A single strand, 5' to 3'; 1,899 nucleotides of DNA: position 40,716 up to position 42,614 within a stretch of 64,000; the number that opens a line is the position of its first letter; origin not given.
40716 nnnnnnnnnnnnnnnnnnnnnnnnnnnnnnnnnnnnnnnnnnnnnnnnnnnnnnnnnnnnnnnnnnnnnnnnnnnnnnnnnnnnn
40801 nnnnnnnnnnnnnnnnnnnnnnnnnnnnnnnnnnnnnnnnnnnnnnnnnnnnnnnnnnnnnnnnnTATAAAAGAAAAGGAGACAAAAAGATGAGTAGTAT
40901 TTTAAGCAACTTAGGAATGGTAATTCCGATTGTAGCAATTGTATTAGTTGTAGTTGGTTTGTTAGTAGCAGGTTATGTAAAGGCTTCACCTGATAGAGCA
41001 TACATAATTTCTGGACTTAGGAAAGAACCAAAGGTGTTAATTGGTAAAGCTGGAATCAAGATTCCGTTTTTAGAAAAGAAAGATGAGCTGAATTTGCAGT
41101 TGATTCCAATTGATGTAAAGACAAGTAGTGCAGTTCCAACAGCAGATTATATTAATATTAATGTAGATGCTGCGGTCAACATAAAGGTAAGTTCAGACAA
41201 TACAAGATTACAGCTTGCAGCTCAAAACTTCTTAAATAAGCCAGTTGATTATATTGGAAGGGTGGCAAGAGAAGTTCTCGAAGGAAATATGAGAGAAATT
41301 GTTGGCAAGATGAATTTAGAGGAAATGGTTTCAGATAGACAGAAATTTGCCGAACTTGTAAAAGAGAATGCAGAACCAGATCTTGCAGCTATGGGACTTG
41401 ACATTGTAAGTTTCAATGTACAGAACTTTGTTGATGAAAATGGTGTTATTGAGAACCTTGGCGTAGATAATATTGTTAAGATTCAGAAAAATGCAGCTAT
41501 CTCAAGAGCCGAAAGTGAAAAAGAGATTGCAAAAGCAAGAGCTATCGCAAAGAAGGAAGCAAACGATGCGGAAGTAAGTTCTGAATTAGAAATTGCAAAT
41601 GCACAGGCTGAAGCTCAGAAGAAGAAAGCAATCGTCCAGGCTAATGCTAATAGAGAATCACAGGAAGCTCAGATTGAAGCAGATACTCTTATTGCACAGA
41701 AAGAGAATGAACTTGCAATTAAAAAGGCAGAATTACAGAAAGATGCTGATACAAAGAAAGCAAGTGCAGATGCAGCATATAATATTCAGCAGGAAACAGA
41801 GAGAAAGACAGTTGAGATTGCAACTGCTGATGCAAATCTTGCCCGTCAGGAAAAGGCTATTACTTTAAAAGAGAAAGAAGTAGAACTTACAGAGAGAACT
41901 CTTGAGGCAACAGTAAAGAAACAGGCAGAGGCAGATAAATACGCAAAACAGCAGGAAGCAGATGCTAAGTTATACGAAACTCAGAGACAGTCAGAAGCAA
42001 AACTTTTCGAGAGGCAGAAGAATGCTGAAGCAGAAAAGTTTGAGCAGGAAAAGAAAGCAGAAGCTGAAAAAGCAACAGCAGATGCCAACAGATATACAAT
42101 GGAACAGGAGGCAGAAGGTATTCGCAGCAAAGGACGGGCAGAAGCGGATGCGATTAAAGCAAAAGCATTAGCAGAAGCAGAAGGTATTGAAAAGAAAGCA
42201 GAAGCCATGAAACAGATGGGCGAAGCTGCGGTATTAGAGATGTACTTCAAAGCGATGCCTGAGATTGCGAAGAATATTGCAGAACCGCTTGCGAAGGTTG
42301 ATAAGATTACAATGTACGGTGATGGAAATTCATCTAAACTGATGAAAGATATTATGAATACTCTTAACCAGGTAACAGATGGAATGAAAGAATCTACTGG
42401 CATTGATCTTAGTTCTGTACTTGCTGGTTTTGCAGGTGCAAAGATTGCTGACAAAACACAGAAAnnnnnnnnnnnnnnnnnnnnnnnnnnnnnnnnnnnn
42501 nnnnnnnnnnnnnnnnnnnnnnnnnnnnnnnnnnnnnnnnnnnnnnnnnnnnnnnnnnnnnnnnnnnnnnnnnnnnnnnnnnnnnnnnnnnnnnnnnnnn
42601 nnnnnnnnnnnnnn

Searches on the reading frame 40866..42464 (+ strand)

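Call 13: search_protein_families(library=pfam, proteins=[window:40866-42464:+], max_evalue=0.01)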
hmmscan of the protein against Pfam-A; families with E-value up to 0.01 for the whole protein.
window:40866-42464:+ (533 aa): 2 families
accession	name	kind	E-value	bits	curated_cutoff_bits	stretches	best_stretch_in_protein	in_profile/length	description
PF01145.31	Band_7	-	3.2e-22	79.9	23.6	1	43-219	6-176/176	SPFH domain / Band 7 family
PF15975.10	Flot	-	2.1e-09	37.9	27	1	424-490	10-81/124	Flotillin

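Call 14: search_protein_families(library=phrogs, proteins=[window:40866-42464:+], max_evalue=0.001)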
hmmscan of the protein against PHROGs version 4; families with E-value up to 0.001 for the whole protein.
window:40866-42464:+ (533 aa): 1 family
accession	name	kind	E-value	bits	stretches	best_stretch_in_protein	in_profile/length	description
phrog_200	-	other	2e-05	24.9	1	67-267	134-318/379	lipoprotein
